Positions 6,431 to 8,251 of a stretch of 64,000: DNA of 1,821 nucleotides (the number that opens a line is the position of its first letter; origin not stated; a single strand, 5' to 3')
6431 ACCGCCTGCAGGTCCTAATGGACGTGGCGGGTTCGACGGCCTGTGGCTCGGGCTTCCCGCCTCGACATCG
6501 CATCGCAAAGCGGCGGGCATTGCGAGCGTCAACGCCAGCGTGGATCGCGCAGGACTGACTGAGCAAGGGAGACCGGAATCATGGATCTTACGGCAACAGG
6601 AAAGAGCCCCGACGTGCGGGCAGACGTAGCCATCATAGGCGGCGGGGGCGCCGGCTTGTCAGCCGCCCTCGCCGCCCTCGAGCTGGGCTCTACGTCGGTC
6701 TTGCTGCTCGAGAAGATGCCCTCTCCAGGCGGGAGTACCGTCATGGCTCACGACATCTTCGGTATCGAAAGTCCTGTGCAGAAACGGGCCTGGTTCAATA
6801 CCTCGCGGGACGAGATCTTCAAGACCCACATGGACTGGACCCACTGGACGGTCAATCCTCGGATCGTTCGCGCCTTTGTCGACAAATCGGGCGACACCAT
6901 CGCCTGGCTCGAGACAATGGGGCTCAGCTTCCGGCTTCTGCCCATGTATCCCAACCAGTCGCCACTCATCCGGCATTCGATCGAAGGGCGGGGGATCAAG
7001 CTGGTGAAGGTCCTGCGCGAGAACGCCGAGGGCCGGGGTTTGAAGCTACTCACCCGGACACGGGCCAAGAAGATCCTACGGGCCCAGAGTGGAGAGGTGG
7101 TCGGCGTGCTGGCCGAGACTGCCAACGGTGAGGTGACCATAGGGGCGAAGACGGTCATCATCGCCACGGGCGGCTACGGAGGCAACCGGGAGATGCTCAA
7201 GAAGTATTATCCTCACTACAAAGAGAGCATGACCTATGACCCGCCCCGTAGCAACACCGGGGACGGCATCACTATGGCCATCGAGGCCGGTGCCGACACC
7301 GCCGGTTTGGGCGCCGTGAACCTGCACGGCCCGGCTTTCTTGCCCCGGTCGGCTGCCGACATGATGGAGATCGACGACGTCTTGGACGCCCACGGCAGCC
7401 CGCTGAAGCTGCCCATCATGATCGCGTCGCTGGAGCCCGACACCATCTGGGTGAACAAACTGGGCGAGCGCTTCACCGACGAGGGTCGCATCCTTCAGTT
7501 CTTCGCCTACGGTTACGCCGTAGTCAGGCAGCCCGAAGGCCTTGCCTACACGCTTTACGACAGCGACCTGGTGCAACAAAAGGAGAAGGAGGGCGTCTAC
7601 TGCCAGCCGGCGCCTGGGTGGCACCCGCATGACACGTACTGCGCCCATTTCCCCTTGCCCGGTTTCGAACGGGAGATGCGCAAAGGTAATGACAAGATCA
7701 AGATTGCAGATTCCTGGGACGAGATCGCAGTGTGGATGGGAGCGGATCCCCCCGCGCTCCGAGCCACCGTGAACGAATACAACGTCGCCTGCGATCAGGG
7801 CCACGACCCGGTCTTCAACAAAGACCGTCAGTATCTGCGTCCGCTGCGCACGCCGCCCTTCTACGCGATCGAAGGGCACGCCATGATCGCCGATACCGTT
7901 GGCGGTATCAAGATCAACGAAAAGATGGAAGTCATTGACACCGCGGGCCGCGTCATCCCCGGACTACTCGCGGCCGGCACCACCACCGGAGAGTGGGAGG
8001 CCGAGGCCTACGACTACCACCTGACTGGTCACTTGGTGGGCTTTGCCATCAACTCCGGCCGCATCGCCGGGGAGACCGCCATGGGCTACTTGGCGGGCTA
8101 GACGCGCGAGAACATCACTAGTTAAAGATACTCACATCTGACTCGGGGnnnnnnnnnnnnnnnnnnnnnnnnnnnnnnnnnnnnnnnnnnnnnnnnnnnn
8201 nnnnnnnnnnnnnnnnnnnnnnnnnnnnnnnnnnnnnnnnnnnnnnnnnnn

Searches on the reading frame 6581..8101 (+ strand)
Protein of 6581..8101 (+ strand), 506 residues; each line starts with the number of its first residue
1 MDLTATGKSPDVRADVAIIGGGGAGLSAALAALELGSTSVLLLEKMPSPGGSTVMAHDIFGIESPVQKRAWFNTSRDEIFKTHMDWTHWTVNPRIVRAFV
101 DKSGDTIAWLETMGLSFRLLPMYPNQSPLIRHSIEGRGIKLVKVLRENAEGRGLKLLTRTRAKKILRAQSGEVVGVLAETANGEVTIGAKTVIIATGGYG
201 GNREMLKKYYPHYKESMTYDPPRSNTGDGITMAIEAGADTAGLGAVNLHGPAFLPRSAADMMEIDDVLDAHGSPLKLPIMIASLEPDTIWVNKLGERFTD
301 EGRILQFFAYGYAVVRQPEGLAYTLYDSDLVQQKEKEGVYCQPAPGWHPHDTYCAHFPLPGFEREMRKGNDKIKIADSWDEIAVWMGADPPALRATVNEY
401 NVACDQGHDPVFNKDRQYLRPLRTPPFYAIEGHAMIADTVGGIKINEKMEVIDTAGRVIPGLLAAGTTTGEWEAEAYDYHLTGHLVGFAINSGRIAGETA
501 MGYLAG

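Call 4: search_protein_families(library=pfam, proteins=[window:6581-8101:+], max_evalue=0.01)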
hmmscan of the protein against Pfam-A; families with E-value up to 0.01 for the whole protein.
window:6581-8101:+ (506 aa): 13 families
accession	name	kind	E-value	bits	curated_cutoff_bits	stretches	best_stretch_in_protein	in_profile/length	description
PF00890.30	FAD_binding_2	-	1e-48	167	20.4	1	15-469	1-399/414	FAD binding domain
PF01266.30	DAO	-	3.9e-16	60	27.9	2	15-55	1-41/353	FAD dependent oxidoreductase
PF12831.13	FAD_oxidored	-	9.8e-10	38.7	27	1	15-197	1-145/416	FAD dependent oxidoreductase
PF03486.20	HI0933_like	-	4.4e-08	33.3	50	1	15-51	2-37/244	HI0933-like protein Rossmann domain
PF07992.20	Pyr_redox_2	-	2e-07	31.2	26.1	1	15-198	2-109/291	Pyridine nucleotide-disulphide oxidoreductase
PF13738.12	Pyr_redox_3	-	6.9e-06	26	30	1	18-46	2-30/305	Pyridine nucleotide-disulphide oxidoreductase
PF01134.28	GIDA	-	0.0001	21.9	22.1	1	15-46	1-32/391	Glucose inhibited division protein A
PF01494.25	FAD_binding_3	-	0.00013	21.7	22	0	14-47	2-34/349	FAD binding domain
PF00732.25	GMC_oxred_N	-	0.00035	20.9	23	1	144-198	133-190/218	GMC oxidoreductase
PF13450.12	NAD_binding_8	-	0.0004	21.1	21.9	1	18-52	1-34/68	NAD(P)-binding Rossmann-like domain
PF01262.27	AlaDh_PNT_C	-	0.001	18.9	23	1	1-38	15-53/214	Alanine dehydrogenase/PNT, C-terminal domain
PF00070.33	Pyr_redox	-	0.0021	19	22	0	142-178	43-79/82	Pyridine nucleotide-disulphide oxidoreductase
PF01946.23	Thi4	-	0.0022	17.7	26.2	1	13-55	17-59/235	Thi4 family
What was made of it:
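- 6581..8101 (+): FAD_binding_2 flavoprotein. It is the first gene of the conserved flavoprotein-p155-ferredoxin-SBP module. Its nearest named family is vinyl phenol reductase VprA, but the score is below that family's cutoff. Pfam PF00890 at 1e-48 (call 4).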

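Call 44: find_related_loci(query=window:6581-8101:+, collection=metagenome_contigs, flank=6000)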
Query window:6581-8101:+ (506 aa) in metagenome_contigs; peptide patterns used: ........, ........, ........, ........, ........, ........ (x = any residue, [..] = any of these).
130 stretches matched a pattern; 28 encode a relative of the query (tblastn E <= 1e-3); 28 distinct loci.
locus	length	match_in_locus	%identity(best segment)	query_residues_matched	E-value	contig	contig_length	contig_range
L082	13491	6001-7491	57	12-506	9e-179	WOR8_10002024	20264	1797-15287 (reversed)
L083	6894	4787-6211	57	34-506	6e-179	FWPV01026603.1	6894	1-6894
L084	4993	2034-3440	57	39-505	0e+0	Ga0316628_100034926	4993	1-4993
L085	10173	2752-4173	57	34-505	3e-176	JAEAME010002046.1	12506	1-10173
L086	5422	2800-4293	56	9-504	1e-178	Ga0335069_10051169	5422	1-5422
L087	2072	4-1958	56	12-504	0e+0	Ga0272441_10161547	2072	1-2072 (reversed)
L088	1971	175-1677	56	6-504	0e+0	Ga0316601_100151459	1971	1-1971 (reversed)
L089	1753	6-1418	56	36-504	0e+0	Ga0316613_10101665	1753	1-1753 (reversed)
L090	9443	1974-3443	55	15-504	2e-170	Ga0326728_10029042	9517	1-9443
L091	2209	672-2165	52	11-504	6e-172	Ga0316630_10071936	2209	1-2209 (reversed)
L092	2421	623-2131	46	9-506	4e-147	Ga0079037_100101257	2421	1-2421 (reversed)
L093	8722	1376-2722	47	40-500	2e-126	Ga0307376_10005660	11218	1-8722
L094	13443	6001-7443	47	11-505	1e-125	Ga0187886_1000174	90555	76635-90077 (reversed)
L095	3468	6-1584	44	11-506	7e-126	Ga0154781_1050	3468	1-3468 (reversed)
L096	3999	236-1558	44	40-505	5e-120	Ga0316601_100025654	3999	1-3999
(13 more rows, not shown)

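Call 51: search_protein_families(library=ncbifam, proteins=[window:6581-8101:+], max_evalue=0.001)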
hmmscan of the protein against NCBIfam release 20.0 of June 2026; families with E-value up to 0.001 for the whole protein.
window:6581-8101:+ (506 aa): 56 families (the best 25 are shown)
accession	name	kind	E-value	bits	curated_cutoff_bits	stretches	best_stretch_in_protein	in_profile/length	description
NF053717.1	VnlPnlRedVprA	equivalog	2.2e-76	257.7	600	1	14-500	7-478/481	vinyl phenol reductase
TIGR01813.1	flavo_cyto_c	subfamily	8.8e-60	202.7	285.45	1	15-470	1-419/444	flavocytochrome c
NF006130.0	PRK08274.1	equivalog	5e-52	177.3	369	1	13-500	5-458/467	FAD-dependent tricarballylate dehydrogenase TcuA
NF005511.0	PRK07121.1-4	equivalog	1.5e-50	172.2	466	3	287-500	338-539/553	FAD-binding protein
NF005064.0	PRK06481.1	equivalog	1.8e-49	168.8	542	2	14-249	62-299/506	flavocytochrome c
NF005510.0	PRK07121.1-3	subfamily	1.6e-47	162.4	481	3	374-501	357-487/492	FAD-binding protein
NF004789.0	PRK06134.1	subfamily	4.4e-37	127.9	747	2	137-499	215-566/581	FAD-dependent oxidoreductase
NF005509.0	PRK07121.1-2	subfamily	2.4e-36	125.4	630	3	372-500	394-521/527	FAD-binding protein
NF009478.0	PRK12844.1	equivalog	4.9e-36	124.2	789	2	139-473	210-523/559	3-ketosteroid-delta-1-dehydrogenase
NF009473.0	PRK12835.1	subfamily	2.1e-35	122.2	837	2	130-497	204-563/585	FAD-binding protein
NF005512.0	PRK07121.1-5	subfamily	5.7e-34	117.5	812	3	374-499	363-485/489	FAD-binding protein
NF005508.0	PRK07121.1-1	equivalog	1e-32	113.3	537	3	14-126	21-132/497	FAD-binding protein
TIGR02485.1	CobZ_N-term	equivalog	1.4e-29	103.2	372.55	2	15-332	3-308/437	FAD-dependent tricarballylate dehydrogenase TcuA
NF053677.1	Desat2ChcC2Cyan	equivalog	1.7e-29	102.6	900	2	138-471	202-524/558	4-oxocyclohex-2-ene-1-carboxylate 5-dehydrogenase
NF009477.0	PRK12843.1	equivalog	1.5e-27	96.3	758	3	147-304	229-375/578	FAD-dependent oxidoreductase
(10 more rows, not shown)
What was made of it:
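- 6581..8101 (+): NCBIfam NF053717 at 257.7 bits against a cutoff of 600 (call 51).
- On Vinyl phenol reductase VprA (6581-8101): NF053717 scores 257.7 bits against a cutoff of 600 (call 51).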
